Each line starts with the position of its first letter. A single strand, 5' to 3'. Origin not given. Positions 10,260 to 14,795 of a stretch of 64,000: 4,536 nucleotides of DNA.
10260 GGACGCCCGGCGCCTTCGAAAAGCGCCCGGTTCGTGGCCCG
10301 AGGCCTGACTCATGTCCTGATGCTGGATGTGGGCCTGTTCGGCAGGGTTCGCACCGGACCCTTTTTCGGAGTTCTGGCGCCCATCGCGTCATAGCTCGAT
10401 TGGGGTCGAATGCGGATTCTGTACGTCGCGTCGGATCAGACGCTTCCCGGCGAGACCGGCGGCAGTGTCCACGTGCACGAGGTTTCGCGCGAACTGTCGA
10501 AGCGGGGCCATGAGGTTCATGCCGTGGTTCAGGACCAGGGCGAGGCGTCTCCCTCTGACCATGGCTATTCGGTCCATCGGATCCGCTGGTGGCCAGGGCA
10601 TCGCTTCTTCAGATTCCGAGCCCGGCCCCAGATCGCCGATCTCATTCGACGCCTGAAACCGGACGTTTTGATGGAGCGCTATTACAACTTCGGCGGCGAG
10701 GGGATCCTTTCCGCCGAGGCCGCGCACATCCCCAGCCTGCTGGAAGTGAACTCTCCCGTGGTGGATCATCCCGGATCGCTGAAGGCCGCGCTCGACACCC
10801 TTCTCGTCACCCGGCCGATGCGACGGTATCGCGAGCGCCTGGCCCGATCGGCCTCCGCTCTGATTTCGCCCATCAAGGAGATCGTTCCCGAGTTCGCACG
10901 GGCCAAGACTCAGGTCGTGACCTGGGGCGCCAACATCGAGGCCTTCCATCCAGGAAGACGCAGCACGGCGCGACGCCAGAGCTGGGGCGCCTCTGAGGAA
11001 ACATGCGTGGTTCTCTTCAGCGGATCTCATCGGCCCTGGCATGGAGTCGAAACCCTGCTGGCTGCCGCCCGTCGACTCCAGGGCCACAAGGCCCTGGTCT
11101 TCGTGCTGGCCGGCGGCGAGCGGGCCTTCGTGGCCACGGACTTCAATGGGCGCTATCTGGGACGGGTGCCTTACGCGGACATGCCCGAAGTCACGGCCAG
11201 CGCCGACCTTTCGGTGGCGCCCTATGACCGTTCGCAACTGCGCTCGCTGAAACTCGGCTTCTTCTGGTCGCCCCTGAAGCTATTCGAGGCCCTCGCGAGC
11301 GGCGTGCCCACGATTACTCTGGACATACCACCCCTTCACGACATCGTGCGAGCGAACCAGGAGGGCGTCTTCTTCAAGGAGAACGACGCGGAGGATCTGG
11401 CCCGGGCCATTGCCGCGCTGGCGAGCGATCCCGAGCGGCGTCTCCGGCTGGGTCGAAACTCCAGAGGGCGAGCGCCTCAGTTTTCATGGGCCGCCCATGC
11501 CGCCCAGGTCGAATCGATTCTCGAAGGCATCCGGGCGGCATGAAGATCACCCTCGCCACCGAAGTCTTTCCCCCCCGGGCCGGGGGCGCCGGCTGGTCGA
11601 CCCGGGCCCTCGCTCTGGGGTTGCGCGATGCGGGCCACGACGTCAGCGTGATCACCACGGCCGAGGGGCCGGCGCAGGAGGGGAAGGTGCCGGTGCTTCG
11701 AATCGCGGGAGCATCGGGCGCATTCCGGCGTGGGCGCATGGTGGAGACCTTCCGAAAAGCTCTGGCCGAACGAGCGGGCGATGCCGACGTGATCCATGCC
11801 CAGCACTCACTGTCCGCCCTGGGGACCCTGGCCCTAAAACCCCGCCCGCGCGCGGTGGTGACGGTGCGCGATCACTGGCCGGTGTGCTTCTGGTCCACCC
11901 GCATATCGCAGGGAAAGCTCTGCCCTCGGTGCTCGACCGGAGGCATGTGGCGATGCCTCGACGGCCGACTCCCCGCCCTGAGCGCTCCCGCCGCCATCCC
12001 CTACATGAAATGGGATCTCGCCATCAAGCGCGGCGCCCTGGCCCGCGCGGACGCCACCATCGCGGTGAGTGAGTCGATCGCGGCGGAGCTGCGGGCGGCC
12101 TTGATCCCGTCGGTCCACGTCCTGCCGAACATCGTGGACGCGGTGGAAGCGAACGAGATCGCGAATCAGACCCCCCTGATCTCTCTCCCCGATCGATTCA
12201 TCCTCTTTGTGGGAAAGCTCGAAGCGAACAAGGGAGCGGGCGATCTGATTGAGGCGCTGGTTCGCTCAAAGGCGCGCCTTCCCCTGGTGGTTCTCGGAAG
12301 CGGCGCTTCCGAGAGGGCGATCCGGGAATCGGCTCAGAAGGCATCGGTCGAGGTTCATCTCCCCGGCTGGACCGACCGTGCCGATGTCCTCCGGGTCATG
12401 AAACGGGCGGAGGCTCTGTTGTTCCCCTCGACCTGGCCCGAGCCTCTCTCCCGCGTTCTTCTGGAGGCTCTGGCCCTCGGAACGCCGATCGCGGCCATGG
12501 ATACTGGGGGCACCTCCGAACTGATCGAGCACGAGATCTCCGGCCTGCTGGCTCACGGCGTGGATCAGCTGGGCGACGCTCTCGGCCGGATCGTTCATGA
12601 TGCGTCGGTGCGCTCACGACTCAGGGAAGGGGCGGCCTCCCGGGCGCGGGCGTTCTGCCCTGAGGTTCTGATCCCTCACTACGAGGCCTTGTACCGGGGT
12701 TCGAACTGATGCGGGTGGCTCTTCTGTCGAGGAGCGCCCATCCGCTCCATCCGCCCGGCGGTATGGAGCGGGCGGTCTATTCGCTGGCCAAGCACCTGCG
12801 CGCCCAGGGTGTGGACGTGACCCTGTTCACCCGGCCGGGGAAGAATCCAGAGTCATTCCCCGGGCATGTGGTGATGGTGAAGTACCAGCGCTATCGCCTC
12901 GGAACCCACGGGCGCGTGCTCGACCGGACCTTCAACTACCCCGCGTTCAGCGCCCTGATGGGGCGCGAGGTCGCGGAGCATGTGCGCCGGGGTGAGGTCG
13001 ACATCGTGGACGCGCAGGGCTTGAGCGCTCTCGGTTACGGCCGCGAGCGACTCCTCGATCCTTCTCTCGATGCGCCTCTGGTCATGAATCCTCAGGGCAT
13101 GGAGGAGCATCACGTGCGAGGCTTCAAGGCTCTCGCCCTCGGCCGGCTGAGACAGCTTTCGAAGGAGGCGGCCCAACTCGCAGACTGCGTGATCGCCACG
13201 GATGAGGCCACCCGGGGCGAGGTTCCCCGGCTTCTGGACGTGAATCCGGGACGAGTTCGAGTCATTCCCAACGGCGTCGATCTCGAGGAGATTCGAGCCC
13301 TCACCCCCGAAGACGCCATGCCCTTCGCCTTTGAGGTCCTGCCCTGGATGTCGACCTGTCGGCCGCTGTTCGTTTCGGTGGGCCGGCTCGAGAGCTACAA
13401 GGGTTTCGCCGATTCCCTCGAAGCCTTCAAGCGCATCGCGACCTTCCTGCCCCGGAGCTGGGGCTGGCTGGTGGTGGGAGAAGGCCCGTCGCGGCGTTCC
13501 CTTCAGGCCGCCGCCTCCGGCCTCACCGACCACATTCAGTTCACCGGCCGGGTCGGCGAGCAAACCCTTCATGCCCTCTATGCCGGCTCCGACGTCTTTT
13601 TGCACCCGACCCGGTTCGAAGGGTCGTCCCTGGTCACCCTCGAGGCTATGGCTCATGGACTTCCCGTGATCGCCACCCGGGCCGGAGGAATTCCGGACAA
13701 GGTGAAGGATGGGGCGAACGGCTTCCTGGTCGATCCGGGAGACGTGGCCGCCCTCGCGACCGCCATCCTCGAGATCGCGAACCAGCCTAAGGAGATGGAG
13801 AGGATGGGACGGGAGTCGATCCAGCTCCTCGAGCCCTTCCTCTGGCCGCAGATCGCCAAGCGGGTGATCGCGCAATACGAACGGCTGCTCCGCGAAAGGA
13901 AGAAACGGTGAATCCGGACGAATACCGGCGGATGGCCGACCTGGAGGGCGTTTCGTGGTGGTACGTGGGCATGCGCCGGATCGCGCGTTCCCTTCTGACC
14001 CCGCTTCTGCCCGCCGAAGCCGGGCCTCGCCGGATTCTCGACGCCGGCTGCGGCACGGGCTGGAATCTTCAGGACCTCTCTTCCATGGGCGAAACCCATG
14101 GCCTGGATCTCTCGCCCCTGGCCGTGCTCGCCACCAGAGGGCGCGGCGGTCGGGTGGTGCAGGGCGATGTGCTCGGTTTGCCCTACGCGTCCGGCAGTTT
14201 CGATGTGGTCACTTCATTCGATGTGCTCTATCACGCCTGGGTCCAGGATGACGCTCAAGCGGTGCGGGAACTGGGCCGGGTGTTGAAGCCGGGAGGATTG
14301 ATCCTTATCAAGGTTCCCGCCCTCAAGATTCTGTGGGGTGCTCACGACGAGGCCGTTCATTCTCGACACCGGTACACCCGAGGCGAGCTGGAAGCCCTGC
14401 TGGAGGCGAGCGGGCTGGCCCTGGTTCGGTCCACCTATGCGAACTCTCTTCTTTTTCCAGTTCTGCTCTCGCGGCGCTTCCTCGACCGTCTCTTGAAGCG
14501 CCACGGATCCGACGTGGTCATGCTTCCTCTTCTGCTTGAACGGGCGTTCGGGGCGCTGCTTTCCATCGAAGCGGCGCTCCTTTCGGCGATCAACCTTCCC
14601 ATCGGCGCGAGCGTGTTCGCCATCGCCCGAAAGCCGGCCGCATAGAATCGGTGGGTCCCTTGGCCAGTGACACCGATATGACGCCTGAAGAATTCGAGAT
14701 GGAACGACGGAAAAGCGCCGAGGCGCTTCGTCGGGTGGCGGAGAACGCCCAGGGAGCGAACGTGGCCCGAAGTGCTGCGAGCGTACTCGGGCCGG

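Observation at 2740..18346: Large unidirectional glycan-modification operon of 15 genes with no initiating or export genes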

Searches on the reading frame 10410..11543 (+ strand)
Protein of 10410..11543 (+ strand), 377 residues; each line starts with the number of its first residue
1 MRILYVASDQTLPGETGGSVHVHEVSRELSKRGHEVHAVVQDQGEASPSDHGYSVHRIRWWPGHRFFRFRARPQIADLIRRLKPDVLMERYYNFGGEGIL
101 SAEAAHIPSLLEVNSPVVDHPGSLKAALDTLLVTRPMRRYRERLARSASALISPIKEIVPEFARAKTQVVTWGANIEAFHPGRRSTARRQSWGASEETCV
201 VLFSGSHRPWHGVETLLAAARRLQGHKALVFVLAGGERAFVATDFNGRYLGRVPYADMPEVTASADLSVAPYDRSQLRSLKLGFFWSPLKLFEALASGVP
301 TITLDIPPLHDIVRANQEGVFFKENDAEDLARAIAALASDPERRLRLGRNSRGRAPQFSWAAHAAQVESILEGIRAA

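Call 4: search_protein_families(library=pfam, proteins=[window:10410-11543:+], max_evalue=0.01)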
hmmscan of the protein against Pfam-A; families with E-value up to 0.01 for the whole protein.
window:10410-11543:+ (377 aa): 6 families
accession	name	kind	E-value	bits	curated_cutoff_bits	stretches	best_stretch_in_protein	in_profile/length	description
PF00534.26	Glycos_transf_1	-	5.9e-21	75.2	26.4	1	188-352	5-170/172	Glycosyl transferases group 1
PF13692.12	Glyco_trans_1_4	-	2.6e-18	67.1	27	1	200-340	3-142/142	Glycosyl transferases group 1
PF13439.12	Glyco_transf_4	-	7e-14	52.6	28.5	1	17-159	3-145/170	Glycosyltransferase Family 4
PF13524.12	Glyco_trans_1_2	-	1.3e-12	48.4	25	1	215-366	4-141/144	Glycosyl transferase-like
PF13579.12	Glyco_trans_4_4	-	4.9e-11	43.7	29.7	1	16-159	1-139/158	Glycosyl transferase 4-like domain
PF13477.12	Glyco_trans_4_2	-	3.8e-09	37.3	23.4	1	17-121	8-115/139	Glycosyl transferase 4-like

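Call 8: search_protein_families(library=ncbifam, proteins=[window:10410-11543:+], max_evalue=0.001)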
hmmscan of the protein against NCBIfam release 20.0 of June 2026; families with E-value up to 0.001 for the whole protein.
window:10410-11543:+ (377 aa): 17 families
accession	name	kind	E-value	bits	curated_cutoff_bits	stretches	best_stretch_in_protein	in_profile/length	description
TIGR03449.1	mycothiol_MshA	equivalog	1.2e-17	64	462.5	2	292-370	321-399/406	D-inositol-3-phosphate glycosyltransferase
NF053787.1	GlcN_PG_synth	equivalog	3.2e-14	52.6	480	1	132-367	128-352/361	N-acetylglucosaminyl phosphatidylglycerol synthase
TIGR04047.1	MSMEG_0565_glyc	hypoth_equivalog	8.2e-14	51.5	259.85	1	162-366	156-366/373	MSMEG_0565 family glycosyltransferase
NF038229.1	Glyco4_Geo_Pelo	equivalog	1.4e-13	50.6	400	1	165-373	124-335/338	GPMC system family 4 glycosyltransferase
TIGR04063.1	stp3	hypoth_equivalog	1.5e-13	50.5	442.05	1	74-364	83-385/397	TIGR04063 family PEP-CTERM/XrtA system glycosyltransferase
NF007640.0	PRK10307.1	subfamily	1.5e-13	50.4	276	1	174-357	203-389/411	WcaI family glycosyltransferase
NF041876.1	EPS_EpsE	equivalog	1.7e-12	47.3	400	1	291-362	312-384/389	exopolysaccharide biosynthesis GT4 family glycosyltransferase EpsE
TIGR03088.1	stp2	hypoth_equivalog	2.1e-11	43.5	409.05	1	161-370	156-369/374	TIGR03088 family PEP-CTERM/XrtA system glycosyltransferase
TIGR02149.1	glgA_Coryne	subfamily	1.6e-09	37.4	302.4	1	292-370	301-386/391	glycogen synthase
TIGR03999.1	thiol_BshA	equivalog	2.1e-08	33.5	273.7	1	288-369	286-368/375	N-acetyl-alpha-D-glucosaminyl L-malate synthase BshA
TIGR02472.1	sucr_P_syn_N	equivalog_domain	7e-06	25.1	576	1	289-366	355-433/439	sucrose-phosphate synthase, putative, glycosyltransferase domain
NF041010.1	glycosy_Agl16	equivalog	7.8e-06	25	575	0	288-371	267-348/352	glycosylation protein Agl16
NF038295.1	EPS_HpsP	equivalog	1.5e-05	24.2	550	1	183-370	192-383/388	hormogonium polysaccharide biosynthesis glycosyltransferase HpsP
NF047676.1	TeichurnBiosyTuaH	equivalog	3.6e-05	22.8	550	1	243-339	263-353/384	teichuronic acid biosynthesis protein TuaH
TIGR04348.1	TIGR04348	equivalog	0.00018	20.7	300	0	292-371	230-308/310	selenoneine biosynthesis selenosugar synthase SenB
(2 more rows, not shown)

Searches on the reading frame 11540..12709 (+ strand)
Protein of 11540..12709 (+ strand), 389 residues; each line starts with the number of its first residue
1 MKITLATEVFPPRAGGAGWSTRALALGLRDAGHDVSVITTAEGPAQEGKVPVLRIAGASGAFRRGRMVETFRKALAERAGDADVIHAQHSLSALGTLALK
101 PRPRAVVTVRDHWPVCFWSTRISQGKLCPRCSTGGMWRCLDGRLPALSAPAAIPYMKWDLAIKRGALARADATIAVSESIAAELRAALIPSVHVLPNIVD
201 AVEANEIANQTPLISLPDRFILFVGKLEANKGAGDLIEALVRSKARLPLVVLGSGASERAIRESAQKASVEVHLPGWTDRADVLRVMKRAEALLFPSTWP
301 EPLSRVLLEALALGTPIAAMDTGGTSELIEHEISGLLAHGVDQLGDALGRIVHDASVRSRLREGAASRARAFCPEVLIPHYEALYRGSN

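Call 5: search_protein_families(library=pfam, proteins=[window:11540-12709:+], max_evalue=0.01)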
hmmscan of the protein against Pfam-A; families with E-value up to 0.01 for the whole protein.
window:11540-12709:+ (389 aa): 7 families
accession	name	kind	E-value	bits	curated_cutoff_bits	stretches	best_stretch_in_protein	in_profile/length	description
PF00534.26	Glycos_transf_1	-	1.5e-26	93.4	26.4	1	214-366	11-170/172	Glycosyl transferases group 1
PF13439.12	Glyco_transf_4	-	7.7e-22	78.5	28.5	1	15-201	2-168/170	Glycosyltransferase Family 4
PF13692.12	Glyco_trans_1_4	-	2.7e-21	76.8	27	1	220-354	3-142/142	Glycosyl transferases group 1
PF13579.12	Glyco_trans_4_4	-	1.9e-17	64.5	29.7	1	15-197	1-157/158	Glycosyl transferase 4-like domain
PF20706.3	GT4-conflict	-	6.4e-07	29.1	26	1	162-337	139-328/385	Family 4 Glycosyltransferase in conflict systems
PF13524.12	Glyco_trans_1_2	-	4.3e-05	23.9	25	1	236-370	5-130/144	Glycosyl transferase-like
PF08323.17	Glyco_transf_5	-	0.0004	20.6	22.7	0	5-46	5-47/239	Starch synthase catalytic domain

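Call 9: search_protein_families(library=ncbifam, proteins=[window:11540-12709:+], max_evalue=0.001)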
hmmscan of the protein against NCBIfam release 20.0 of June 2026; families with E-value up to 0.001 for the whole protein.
window:11540-12709:+ (389 aa): 28 families (the best 25 are shown)
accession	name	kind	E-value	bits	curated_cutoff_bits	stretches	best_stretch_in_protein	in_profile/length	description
TIGR04047.1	MSMEG_0565_glyc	hypoth_equivalog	3.9e-18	65.7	259.85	1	162-365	131-352/373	MSMEG_0565 family glycosyltransferase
TIGR03999.1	thiol_BshA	equivalog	1.2e-17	63.9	273.7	1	164-386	139-371/375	N-acetyl-alpha-D-glucosaminyl L-malate synthase BshA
TIGR03088.1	stp2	hypoth_equivalog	4.4e-17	62.2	409.05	1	220-386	196-371/374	TIGR03088 family PEP-CTERM/XrtA system glycosyltransferase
NF041876.1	EPS_EpsE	equivalog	3.9e-16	59.3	400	1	173-370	169-375/389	exopolysaccharide biosynthesis GT4 family glycosyltransferase EpsE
TIGR02149.1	glgA_Coryne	subfamily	2.7e-15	56.4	302.4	1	163-355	138-356/391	glycogen synthase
NF047684.1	TeichurnBiosyTuaC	equivalog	1.6e-14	53.6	550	1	166-359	161-359/391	teichuronic acid biosynthesis protein TuaC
NF050063.1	ProtGlycPglJ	equivalog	3.4e-13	49.5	500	1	193-372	171-350/363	N-acetylgalactosamine-N,N'-diacetylbacillosaminyl-diphospho-undecaprenol 4-alpha-N-acetylgalactosaminyltransferase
NF038229.1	Glyco4_Geo_Pelo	equivalog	3.9e-12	45.9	400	1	164-386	104-334/338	GPMC system family 4 glycosyltransferase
TIGR04063.1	stp3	hypoth_equivalog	4.6e-12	45.5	442.05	1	164-366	152-372/397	TIGR04063 family PEP-CTERM/XrtA system glycosyltransferase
NF046085.1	XrtY_assoc_Gly1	equivalog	7.9e-12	44.7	400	1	191-386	183-382/387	XrtY-associated glycosyltransferase XYAG1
NF007396.0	PRK09922.1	equivalog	1.2e-11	44.1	385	1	167-352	133-324/361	lipopolysaccharide 1,6-galactosyltransferase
TIGR04157.1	glyco_rSAM_CFB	subfamily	6.9e-11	41.8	400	1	213-336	222-346/406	TIGR04157 family glycosyltransferase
TIGR04348.1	TIGR04348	equivalog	1.3e-10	40.9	300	1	165-375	91-298/310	selenoneine biosynthesis selenosugar synthase SenB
TIGR03449.1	mycothiol_MshA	equivalog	2.2e-10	40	462.5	1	216-385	218-400/406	D-inositol-3-phosphate glycosyltransferase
NF050056.1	ProtGlycPglH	equivalog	5.8e-10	38.8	600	1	218-372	179-337/354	GalNAc-alpha-(1->4)-GalNAc-alpha-(1->3)-diNAcBac-PP-undecaprenol alpha-1,4-N-acetyl-D-galactosaminyltransferase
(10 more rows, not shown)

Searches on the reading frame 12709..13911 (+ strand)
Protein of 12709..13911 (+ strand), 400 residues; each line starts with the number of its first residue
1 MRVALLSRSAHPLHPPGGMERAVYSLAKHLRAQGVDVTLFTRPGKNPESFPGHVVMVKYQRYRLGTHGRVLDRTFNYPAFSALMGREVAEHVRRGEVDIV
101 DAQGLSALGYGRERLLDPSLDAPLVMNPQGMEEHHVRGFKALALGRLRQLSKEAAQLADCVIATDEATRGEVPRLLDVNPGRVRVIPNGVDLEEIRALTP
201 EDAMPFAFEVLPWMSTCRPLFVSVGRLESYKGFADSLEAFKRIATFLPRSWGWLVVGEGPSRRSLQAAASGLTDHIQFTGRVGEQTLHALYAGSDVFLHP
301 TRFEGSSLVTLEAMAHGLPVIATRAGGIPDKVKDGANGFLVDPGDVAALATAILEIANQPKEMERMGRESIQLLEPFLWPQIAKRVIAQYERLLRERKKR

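Call 5: search_protein_families(library=pfam, proteins=[window:12709-13911:+], max_evalue=0.01)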
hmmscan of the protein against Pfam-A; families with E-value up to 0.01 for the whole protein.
window:12709-13911:+ (400 aa): 6 families
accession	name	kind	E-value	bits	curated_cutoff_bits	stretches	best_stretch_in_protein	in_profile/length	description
PF13692.12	Glyco_trans_1_4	-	2.2e-37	128.9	27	1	219-357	2-140/142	Glycosyl transferases group 1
PF00534.26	Glycos_transf_1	-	2.9e-36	125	26.4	1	218-370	15-169/172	Glycosyl transferases group 1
PF13439.12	Glyco_transf_4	-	3.5e-27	95.9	28.5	1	16-194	1-170/170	Glycosyltransferase Family 4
PF13579.12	Glyco_trans_4_4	-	5.2e-19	69.6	29.7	1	17-189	1-158/158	Glycosyl transferase 4-like domain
PF20706.3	GT4-conflict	-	3.1e-07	30.2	26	1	220-361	199-359/385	Family 4 Glycosyltransferase in conflict systems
PF13524.12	Glyco_trans_1_2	-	3.4e-06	27.5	25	1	275-371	28-126/144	Glycosyl transferase-like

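Call 9: search_protein_families(library=ncbifam, proteins=[window:12709-13911:+], max_evalue=0.001)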
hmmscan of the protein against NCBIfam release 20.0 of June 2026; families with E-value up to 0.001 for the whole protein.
window:12709-13911:+ (400 aa): 50 families (the best 25 are shown)
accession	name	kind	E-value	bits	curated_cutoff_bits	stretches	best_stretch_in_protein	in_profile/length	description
TIGR03088.1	stp2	hypoth_equivalog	8.6e-31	107.3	409.05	1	175-393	154-373/374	TIGR03088 family PEP-CTERM/XrtA system glycosyltransferase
TIGR03449.1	mycothiol_MshA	equivalog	9.9e-30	103.7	462.5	1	156-394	163-404/406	D-inositol-3-phosphate glycosyltransferase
NF041876.1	EPS_EpsE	equivalog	6.4e-29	101.4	400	1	162-370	167-372/389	exopolysaccharide biosynthesis GT4 family glycosyltransferase EpsE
TIGR03999.1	thiol_BshA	equivalog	1.6e-28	99.7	273.7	1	156-393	143-373/375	N-acetyl-alpha-D-glucosaminyl L-malate synthase BshA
TIGR02149.1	glgA_Coryne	subfamily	6.1e-28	98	302.4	1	121-393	106-390/391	glycogen synthase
TIGR04047.1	MSMEG_0565_glyc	hypoth_equivalog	1.2e-24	87.1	259.85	1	2-391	1-372/373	MSMEG_0565 family glycosyltransferase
TIGR04063.1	stp3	hypoth_equivalog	1.7e-24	86.5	442.05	1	148-393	148-395/397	TIGR04063 family PEP-CTERM/XrtA system glycosyltransferase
TIGR04157.1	glyco_rSAM_CFB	subfamily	1.5e-23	83.4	400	1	151-341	163-348/406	TIGR04157 family glycosyltransferase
TIGR02095.1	glgA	subfamily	4.6e-22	78.3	328.45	1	218-392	294-476/477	glycogen/starch synthase, ADP-glucose type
NF047684.1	TeichurnBiosyTuaC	equivalog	4e-21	75.4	550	1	152-393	159-389/391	teichuronic acid biosynthesis protein TuaC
NF053787.1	GlcN_PG_synth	equivalog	1.5e-19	70.1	480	1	174-394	157-360/361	N-acetylglucosaminyl phosphatidylglycerol synthase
NF041010.1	glycosy_Agl16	equivalog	7.9e-17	61.1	575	1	148-393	124-351/352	glycosylation protein Agl16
NF001901.0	PRK00654.1-5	equivalog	4e-16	58.6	649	1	218-398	316-496/502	glycogen synthase GlgA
NF001899.0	PRK00654.1-2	equivalog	3.9e-15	55.2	459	1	217-394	290-476/478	glycogen synthase GlgA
NF038295.1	EPS_HpsP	equivalog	1e-13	51.1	550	1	185-393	180-387/388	hormogonium polysaccharide biosynthesis glycosyltransferase HpsP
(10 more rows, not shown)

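Call 45: search_solved_structures(query=window:12709-13911:+, max_evalue=1e-10)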
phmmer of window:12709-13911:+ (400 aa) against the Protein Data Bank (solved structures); distinct sequences matched with E-value up to 1e-10: 11.
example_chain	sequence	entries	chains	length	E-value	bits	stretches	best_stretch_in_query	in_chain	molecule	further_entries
5d00_A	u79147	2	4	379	8.6e-20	74.4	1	74-394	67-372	N-acetyl-alpha-D-glucosaminyl L-malate synthase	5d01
7qsg_A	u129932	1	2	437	1.6e-18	70.2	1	258-394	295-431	D-inositol 3-phosphate glycosyltransferase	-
3c4q_A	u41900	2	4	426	2.6e-18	69.5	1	158-391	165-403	Predicted glycosyltransferases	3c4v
6kih_A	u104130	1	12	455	2.8e-18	69.4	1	150-393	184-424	Tll1590 protein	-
3c48_A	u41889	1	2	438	2.9e-18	69.4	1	158-391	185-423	Predicted glycosyltransferases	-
3okc_A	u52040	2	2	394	1.5e-16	63.7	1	185-372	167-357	GDP-mannose-dependent alpha-(1-6)-phosphatidylinositol monomannoside mannosyltransferase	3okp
3oka_A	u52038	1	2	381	1.5e-16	63.7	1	185-371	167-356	GDP-mannose-dependent alpha-(1-6)-phosphatidylinositol monomannoside mannosyltransferase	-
2jjm_A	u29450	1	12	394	6.4e-16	61.7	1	214-393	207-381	GLYCOSYL TRANSFERASE, GROUP 1 FAMILY PROTEIN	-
3mbo_A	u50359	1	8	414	7.4e-16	61.5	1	214-393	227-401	Glycosyltransferase, group 1 family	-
6tvp_A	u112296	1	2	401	1.1e-15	60.9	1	136-392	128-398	Alpha-maltose-1-phosphate synthase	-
2f9f_A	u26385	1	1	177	6.2e-11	45.2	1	220-364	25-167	first mannosyl transferase (wbaZ-1)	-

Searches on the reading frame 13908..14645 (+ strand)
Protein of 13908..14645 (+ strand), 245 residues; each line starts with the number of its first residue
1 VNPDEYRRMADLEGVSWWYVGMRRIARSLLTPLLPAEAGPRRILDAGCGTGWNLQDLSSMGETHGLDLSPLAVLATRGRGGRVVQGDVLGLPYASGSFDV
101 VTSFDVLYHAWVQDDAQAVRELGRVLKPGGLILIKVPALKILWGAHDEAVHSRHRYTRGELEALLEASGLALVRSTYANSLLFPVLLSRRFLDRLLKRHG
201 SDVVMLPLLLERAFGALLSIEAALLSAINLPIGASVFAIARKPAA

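Call 5: search_protein_families(library=pfam, proteins=[window:13908-14645:+], max_evalue=0.01)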
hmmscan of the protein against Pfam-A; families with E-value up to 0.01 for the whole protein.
window:13908-14645:+ (245 aa): 10 families
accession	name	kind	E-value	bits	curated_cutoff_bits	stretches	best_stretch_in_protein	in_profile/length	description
PF08241.18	Methyltransf_11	-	1.2e-20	74.4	21.2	1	44-134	1-95/95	Methyltransferase domain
PF13649.12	Methyltransf_25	-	2.4e-18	67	27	1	43-130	1-97/97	Methyltransferase domain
PF13489.12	Methyltransf_23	-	5.9e-16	59.1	27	1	22-173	5-162/164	Methyltransferase domain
PF13847.12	Methyltransf_31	-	3.5e-12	46.7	27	1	42-138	6-113/145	Methyltransferase domain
PF08242.18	Methyltransf_12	-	1.4e-11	45.4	30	1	44-132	1-98/98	Methyltransferase domain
PF01209.24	Ubie_methyltran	-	0.00013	21.8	20.1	1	40-133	48-150/233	ubiE/COQ5 methyltransferase family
PF20922.3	Anamorsin_N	-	0.001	19.3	27.1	1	92-175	46-121/163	Anamorsin, N-terminal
PF05148.21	Methyltransf_8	-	0.0019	18.6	27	1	36-134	69-156/219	Hypothetical methyltransferase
PF07021.18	MetW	-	0.0025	17.9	21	1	41-103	15-81/193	Methionine biosynthesis protein MetW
PF03141.22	Methyltransf_29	-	0.0081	15.2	23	0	91-139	175-222/506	Putative S-adenosyl-L-methionine-dependent methyltransferase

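Call 9: search_protein_families(library=ncbifam, proteins=[window:13908-14645:+], max_evalue=0.001)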
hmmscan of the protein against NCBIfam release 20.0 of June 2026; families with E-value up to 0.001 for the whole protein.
window:13908-14645:+ (245 aa): 25 families
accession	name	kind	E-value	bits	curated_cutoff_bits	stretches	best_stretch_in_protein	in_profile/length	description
NF007610.0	PRK10258.1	equivalog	5.2e-14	52.2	342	1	32-183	36-191/251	malonyl-ACP O-methyltransferase BioC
NF045667.1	MTase_DVU1556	equivalog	1e-13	51.2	155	1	41-135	24-120/213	DVU_1556 family methyltransferase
TIGR02072.1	BioC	equivalog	2.9e-12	46.9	184.95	1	23-138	17-136/244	malonyl-ACP O-methyltransferase BioC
NF001241.0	PRK00216.1-2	equivalog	7.9e-10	38.8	327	1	21-134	34-147/231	demethylmenaquinone methyltransferase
NF011527.0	PRK14968.1-1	equivalog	1.2e-07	31.6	242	1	40-102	35-98/192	putative methyltransferase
TIGR02021.1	BchM-ChlM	equivalog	4.5e-07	29.5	158.9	1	26-124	41-145/218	magnesium protoporphyrin IX methyltransferase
TIGR01934.1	MenG_MenH_UbiE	subfamily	8.3e-07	28.5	158.35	1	39-134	39-141/223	ubiquinone/menaquinone biosynthesis methyltransferase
NF041537.1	ArsM_AhpD_UU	exception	2.4e-06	26.6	510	1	42-174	79-218/345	arsenite methyltransferase/AhpD domain selenoprotein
NF040539.1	AST_met_ArsM_2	exception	3.8e-06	26.9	240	1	41-133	58-162/262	putative arsinothricin biosynthesis methyltransferase ArsM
NF001243.0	PRK00216.1-4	equivalog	4e-06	26.3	235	1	42-133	50-150/237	demethylmenaquinone methyltransferase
NF001244.0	PRK00216.1-5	equivalog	6.9e-06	25.5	216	1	40-134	49-153/236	bifunctional demethylmenaquinone methyltransferase/2-methoxy-6-polyprenyl-1,4-benzoquinol methylase UbiE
TIGR02752.1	MenG_heptapren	equivalog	1.5e-05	24.6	419.85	1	41-133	47-148/231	demethylmenaquinone methyltransferase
NF047649.1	MTase_UXPK_star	exception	1.8e-05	23.9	460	1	42-134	80-181/283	methyltransferase/UXPK-star double selenoprotein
NF043040.1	corrin_prot_MT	hypoth_equivalog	2.4e-05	23.9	180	1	41-134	43-147/216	corrinoid protein-associated methyltransferase CpaM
NF045825.1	FAmtase_mtf2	equivalog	3.2e-05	23.3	400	1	41-133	60-157/248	fatty-acid O-methyltransferase Mtf2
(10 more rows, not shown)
